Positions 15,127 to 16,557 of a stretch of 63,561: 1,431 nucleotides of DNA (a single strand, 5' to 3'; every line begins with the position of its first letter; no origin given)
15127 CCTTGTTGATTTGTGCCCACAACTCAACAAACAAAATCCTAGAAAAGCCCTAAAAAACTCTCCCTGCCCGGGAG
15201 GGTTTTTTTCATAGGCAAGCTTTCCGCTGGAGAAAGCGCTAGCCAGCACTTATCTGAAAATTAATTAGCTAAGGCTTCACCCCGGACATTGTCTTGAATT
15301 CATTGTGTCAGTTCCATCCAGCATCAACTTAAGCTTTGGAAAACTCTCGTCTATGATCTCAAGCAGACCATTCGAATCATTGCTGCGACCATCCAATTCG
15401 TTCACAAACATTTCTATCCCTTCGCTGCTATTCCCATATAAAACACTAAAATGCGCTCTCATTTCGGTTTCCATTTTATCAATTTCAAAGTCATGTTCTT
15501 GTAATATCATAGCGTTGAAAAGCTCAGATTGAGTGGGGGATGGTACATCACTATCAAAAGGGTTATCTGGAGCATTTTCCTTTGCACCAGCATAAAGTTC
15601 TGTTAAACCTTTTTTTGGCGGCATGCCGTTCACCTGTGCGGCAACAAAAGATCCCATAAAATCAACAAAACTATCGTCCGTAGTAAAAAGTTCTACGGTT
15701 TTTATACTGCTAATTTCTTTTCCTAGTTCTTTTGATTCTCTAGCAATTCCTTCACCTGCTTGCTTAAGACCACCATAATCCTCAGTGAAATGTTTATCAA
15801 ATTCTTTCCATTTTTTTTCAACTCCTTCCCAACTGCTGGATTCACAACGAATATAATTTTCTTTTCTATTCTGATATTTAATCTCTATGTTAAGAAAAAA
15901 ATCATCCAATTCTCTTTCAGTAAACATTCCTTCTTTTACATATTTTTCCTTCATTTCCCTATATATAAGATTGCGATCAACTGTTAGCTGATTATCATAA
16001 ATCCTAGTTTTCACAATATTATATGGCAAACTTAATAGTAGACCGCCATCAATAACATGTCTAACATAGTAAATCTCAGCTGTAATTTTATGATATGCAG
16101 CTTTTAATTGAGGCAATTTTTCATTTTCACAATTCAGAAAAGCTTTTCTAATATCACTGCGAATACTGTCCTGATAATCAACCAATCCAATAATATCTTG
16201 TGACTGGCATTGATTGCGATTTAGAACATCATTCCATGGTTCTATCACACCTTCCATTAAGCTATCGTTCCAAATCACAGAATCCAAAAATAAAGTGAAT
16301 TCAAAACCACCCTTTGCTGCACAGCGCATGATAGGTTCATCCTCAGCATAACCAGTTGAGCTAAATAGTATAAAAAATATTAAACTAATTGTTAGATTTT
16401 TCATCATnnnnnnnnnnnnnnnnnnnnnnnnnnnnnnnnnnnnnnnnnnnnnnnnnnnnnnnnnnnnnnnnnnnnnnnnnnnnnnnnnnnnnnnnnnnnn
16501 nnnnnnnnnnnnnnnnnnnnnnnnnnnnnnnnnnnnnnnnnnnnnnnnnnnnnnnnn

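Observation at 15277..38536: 23-kb single-strand module joining a reduced type IV pilus machine, a 4607-aa wall-anchored giant protein and four coupled secreted orphans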

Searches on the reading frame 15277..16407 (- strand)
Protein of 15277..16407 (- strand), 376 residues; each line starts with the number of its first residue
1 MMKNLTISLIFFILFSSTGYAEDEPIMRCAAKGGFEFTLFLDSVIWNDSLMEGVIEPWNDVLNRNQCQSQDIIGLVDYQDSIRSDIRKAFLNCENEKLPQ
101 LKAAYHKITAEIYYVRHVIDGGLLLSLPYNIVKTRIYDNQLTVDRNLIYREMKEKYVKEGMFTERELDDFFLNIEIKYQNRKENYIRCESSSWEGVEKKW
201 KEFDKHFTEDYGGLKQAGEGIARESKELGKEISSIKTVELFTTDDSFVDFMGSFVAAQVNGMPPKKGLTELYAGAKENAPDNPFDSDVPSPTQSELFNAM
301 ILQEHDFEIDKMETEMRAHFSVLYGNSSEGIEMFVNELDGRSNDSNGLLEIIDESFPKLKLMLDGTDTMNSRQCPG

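Call 3: search_protein_families(library=pfam, proteins=[window:15277-16407:-], max_evalue=0.1)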
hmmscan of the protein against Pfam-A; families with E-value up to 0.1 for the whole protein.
window:15277-16407:- (376 aa): 1 family
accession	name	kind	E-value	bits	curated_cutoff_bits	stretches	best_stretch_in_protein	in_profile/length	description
PF10925.13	DUF2680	-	0.021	15.4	25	1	151-184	22-55/57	Protein of unknown function (DUF2680)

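Call 12: search_protein_families(library=ncbifam, proteins=[window:15277-16407:-], max_evalue=0.1)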
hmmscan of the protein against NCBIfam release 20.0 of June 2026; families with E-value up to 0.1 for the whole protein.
window:15277-16407:- (376 aa): 0 families

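Call 24: search_solved_structures(query=A1, max_evalue=10)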
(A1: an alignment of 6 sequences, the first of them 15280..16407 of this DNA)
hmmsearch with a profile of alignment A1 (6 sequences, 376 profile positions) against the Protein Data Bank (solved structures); distinct sequences matched with E-value up to 10: 17.
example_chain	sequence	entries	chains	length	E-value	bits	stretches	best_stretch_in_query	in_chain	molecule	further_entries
8fck_A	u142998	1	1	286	0.075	15.4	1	213-349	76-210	HAUS augmin-like complex subunit 1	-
9nz7_B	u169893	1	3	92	0.16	14.3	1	284-322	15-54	Dynein light chain 1, cytoplasmic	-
7d35_A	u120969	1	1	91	0.17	14.2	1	284-322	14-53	Dynein light chain 1, cytoplasmic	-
6gzj_A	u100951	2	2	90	0.17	14.2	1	284-322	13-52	Dynein light chain 1, cytoplasmic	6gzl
11xu_E1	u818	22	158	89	0.17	14.2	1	284-322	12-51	Dynein light chain 1, cytoplasmic | DYNEIN | DYNEIN LIGHT CHAIN 8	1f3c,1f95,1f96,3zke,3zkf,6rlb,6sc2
1cmi_A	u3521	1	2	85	0.18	14.1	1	285-322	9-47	Dynein light chain 1, cytoplasmic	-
1re6_A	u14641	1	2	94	0.24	13.7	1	284-322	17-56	dynein light chain 2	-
1pwj_A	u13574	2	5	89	0.25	13.6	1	285-322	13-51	dynein light chain-2 | DYNEIN LIGHT CHAIN 2, CYTOPLASMIC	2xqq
2lhr_A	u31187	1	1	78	0.26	13.6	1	277-337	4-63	Iron-regulated surface determinant protein H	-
3p8m_A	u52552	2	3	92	0.26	13.6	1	284-322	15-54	Dynein light chain 2 | DYNEIN LIGHT CHAIN 2, CYTOPLASMIC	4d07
1pwk_A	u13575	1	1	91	0.27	13.5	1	285-322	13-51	dynein light chain-2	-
7cnu_A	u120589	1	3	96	0.27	13.5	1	284-322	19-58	Dynein light chain 2, cytoplasmic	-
4qh7_A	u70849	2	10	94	0.37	13.1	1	284-322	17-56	Dynein light chain 1, cytoplasmic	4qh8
2pg1_A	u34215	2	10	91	0.37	13.1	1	284-322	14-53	Dynein light chain 1, cytoplasmic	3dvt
3brl_A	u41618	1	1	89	0.38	13.1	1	284-322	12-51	Dynein light chain 1, cytoplasmic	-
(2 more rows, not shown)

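Call 40: find_homologous_proteins(query=A1, max_evalue=0.001)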
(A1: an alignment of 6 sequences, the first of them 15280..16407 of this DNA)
Query A1 (6 sequences) (376 aa, profile of the alignment): 83 proteins with E <= 0.001 among 4724 candidates.
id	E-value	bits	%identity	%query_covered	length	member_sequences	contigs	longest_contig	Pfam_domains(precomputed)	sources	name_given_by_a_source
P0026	2.3e-201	687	41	93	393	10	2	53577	-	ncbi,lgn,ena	-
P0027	2.7e-195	667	41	97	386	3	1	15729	-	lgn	-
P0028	1.1e-184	632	39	93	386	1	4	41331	-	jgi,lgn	-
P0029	5.3e-184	630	38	98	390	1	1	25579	-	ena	-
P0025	2.6e-165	568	100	100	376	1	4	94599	-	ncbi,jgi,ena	-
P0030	4.0e-160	551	95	100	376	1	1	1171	-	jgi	-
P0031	7.3e-156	537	42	96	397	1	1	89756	-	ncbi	-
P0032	1.1e-147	510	35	93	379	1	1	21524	-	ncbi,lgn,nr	ncbi:hypothetical protein HY604_01365 [Candidatus Peregrinibacteria bacterium]|nr:hypothetical prote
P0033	1.9e-144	500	70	98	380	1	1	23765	-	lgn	-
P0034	3.6e-142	492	44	99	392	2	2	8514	-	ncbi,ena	-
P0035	1.1e-138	481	45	96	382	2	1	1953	-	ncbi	ncbi:MAG: hypothetical protein AAB953_02305, partial [Patescibacteria group bacterium]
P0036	6.9e-137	475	45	93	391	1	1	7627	-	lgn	-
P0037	1.4e-134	467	46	93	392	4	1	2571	-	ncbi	-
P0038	3.3e-131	456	55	93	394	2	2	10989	-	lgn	-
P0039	6.2e-131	455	42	99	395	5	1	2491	-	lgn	-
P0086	2.2e-89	318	39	99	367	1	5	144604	-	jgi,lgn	jgi:hypothetical protein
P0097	2.4e-80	289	33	100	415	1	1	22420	-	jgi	-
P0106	1.3e-30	125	24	76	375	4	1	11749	-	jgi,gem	-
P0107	2.6e-29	121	23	85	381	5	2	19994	-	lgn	-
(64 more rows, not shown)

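Call 42: find_encoding_contigs(protein=P0107, flank=10000, max_places=2)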
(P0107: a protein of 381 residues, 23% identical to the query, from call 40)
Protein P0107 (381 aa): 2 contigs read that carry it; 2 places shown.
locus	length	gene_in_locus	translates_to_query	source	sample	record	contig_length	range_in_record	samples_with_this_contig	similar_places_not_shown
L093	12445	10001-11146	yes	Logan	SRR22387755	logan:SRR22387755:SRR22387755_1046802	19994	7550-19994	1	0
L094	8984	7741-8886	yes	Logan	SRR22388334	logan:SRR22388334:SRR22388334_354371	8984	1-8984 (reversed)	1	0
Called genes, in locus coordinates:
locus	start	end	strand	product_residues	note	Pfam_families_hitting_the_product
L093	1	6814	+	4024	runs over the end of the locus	PF13180:PDZ_2 (weak), PF00395:SLH (faint), PF09134:Invasin_D3 (faint), PF18565:Glyco_hydro2_C5 (weak), PF13517:FG-GAP_3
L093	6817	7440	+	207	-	-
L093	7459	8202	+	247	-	-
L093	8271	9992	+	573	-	-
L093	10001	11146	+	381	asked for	-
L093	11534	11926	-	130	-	PF12728:HTH_17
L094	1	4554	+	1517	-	?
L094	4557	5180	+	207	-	-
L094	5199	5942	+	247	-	-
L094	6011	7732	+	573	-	-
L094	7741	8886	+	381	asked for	-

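Call 43: find_encoding_contigs(protein=P0106, flank=10000, max_places=2)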
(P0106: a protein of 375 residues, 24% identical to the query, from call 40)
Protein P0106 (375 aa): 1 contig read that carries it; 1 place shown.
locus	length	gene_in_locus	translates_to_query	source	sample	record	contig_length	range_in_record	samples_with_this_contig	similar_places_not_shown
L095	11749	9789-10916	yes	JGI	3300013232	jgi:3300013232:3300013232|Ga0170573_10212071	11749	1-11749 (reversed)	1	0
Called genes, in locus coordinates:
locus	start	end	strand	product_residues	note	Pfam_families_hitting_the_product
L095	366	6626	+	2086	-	PF01839:FG-GAP (faint), PF13517:FG-GAP_3, PF00395:SLH (faint)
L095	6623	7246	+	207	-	-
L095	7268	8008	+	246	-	-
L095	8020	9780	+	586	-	-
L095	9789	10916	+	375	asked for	-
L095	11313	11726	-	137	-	PF12728:HTH_17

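Call 52: predict_structure(alignment_id=A4)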
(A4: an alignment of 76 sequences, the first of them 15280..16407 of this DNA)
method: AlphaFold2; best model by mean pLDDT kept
length: 376 residues; sequences in the alignment: 76
mean_pLDDT: 73.2   pTM: 0.55
mean pLDDT of the five models: 73.2, 69.4, 68.7, 67.8, 66.6
residues with pLDDT >= 90: 85; 70-90: 128; 50-70: 131; < 50: 32
segments of 3 or more residues with pLDDT < 50: 21-23, 251-268
pLDDT, mean of each block of 10 residues (from residue 1): 71 63 61 74 71 78 87 91 90 89 95 96 85 83 96 94 97 97 87 65 68 57 55 52 53 41 46 54 52 58 71 78 59 65 65 79 86 73
secondary structure, 60 per line:
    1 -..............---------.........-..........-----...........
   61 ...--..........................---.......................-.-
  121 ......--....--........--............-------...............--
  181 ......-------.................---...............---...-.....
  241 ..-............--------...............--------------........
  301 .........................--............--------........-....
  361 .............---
elements in order: H2-15 H25-33 H35-44 H50-63 H66-91 H95-117 H121-126 H129-132 H135-141 H145-156 H164-178 H181-186 H194-210 H214-228 H236-242 H244-255 H264-278 H293-325 H328-339 H348-355 H357-373

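Call 55: fold_search(model_id=the predicted structure, library=pdb)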
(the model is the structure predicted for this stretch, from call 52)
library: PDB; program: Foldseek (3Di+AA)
matches with E <= 10: 73; with E <= 0.001: 0
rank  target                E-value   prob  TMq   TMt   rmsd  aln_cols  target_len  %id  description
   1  6niy_R                1.4e+00  0.06  0.11  0.14  23.2       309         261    9  A high-resolution cryo-electron microscopy structure of a calcitonin receptor-heterotrimeric Gs protein complex (released 2019-01-23)
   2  8iyj_V7               1.5e+00  0.06  0.12  0.13  45.9       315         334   15  Cryo-EM structure of the 48-nm repeat doublet microtubule from mouse sperm (released 2023-07-05)
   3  9blw_R                2.0e+00  0.08  0.15  0.16  23.8       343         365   11  Human amylin1 Receptor in complex with Gs and Cagrilintide backbone (non-acylated) (released 2025-04-16)
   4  8i7r_A1               2.0e+00  0.04  0.10  0.12  43.4       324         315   10  In situ structure of axonemal doublet microtubules in mouse sperm with 48-nm repeat (released 2023-10-11)
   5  9epp_R                2.1e+00  0.06  0.15  0.16  26.3       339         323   12  Cryo-EM Structure of Jumping Spider Rhodopsin-1 bound to a Giq heterotrimer (released 2024-10-23)
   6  4k5y_A                2.3e+00  0.06  0.15  0.14  28.7       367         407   11  Crystal structure of human corticotropin-releasing factor receptor 1 (CRF1R) in complex with the antagonist CP-376395 (released 2013-07-17)
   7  9bue_R                2.8e+00  0.06  0.16  0.16  19.4       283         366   12  Human calcitonin Receptor in complex with Gs and cagrilintide in the CT-like conformation (repeat) (released 2025-04-16)
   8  7aue_R                3.0e+00  0.04  0.12  0.15  22.1       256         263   10  Melanocortin receptor 4 (MC4R) Gs protein complex (released 2021-04-28)
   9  6wy9_A                3.3e+00  0.10  0.12  0.12  11.6       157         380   11  Tcur3481-Tcur3483 steroid ACAD G363A variant (released 2020-10-28)
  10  8gtg_A                3.4e+00  0.08  0.16  0.22  22.9       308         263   10  Corticotropin-releasing hormone receptor 1(CRF1R) bound with BMK-I-152 by XFEL (released 2023-09-13)
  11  9cpb_5T               3.6e+00  0.03  0.11  0.13  41.7       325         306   10  Atomic model of bovine Fallopian tube cilia doublet microtubule (48-nm periodicity) (released 2024-10-30)
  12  9epq_R                3.8e+00  0.05  0.16  0.17  22.7       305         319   11  Cryo-EM Structure of Jumping Spider Rhodopsin-1 bound to a Giq heterotrimer (released 2024-10-23)
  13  9s9j                  3.8e+00  0.04  0.11  0.18  20.8       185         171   10  S. islandicus CdvB (closed) (released 2026-01-28)
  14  7aal_A                4.0e+00  0.02  0.10  0.13  41.7       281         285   13  Crystal structure of the F-BAR domain of PSTIPIP1, G258A mutant (released 2022-02-23)
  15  8iyj_b2               4.0e+00  0.02  0.10  0.10  42.4       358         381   13  Cryo-EM structure of the 48-nm repeat doublet microtubule from mouse sperm (released 2023-07-05)
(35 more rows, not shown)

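Call 102: find_encoding_contigs(protein=P0086, flank=10000, max_places=1)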
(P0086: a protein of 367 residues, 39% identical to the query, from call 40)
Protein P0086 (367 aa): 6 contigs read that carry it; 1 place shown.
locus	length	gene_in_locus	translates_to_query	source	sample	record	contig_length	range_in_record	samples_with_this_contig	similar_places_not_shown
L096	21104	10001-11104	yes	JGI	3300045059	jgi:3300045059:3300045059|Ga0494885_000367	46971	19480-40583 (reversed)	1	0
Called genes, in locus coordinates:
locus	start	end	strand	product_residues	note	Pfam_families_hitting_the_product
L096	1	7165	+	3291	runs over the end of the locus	PF18884:TSP3_bac (faint), PF13517:FG-GAP_3 (weak)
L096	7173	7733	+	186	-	-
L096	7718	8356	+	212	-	-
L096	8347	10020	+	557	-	-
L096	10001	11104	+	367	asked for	-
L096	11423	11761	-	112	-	PF12728:HTH_17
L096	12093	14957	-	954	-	PF00005:ABC_tran (faint), PF02463:SMC_N (faint), PF03193:RsgA_GTPase (faint), PF13191:AAA_16 (faint), PF13304:AAA_21 (faint), PF13555:AAA_29 (faint), PF17760:UvrA_inter, PF17755:UvrA_DNA-bind, +2 more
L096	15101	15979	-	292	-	PF13367:PrsW-protease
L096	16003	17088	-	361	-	PF02463:SMC_N, PF13175:AAA_15, PF13476:AAA_23 (weak), PF13304:AAA_21 (weak)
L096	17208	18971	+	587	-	PF07973:tRNA_SAD, PF00587:tRNA-synt_2b, PF03129:HGTP_anticodon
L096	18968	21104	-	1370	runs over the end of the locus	-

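Call 103: find_encoding_contigs(protein=P0097, flank=10000, max_places=1)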
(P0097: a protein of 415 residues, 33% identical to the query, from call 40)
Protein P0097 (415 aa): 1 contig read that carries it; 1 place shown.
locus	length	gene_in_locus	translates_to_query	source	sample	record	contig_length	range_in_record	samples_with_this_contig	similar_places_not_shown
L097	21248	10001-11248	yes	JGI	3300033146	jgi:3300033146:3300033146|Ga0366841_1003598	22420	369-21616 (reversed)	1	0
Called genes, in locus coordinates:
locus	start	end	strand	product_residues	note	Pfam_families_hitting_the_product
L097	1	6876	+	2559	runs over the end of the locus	?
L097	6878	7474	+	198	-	-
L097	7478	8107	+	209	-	-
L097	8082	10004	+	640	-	-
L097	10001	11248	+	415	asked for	-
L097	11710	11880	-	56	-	-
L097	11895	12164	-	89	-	PF12728:HTH_17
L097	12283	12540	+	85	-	-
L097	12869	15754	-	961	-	PF00005:ABC_tran (faint), PF02463:SMC_N (faint), PF03193:RsgA_GTPase (faint), PF13191:AAA_16 (faint), PF13304:AAA_21 (faint), PF13555:AAA_29 (faint), PF17760:UvrA_inter, PF17755:UvrA_DNA-bind, +1 more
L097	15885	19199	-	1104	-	-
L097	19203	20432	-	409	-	-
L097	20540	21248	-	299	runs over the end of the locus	PF13367:PrsW-protease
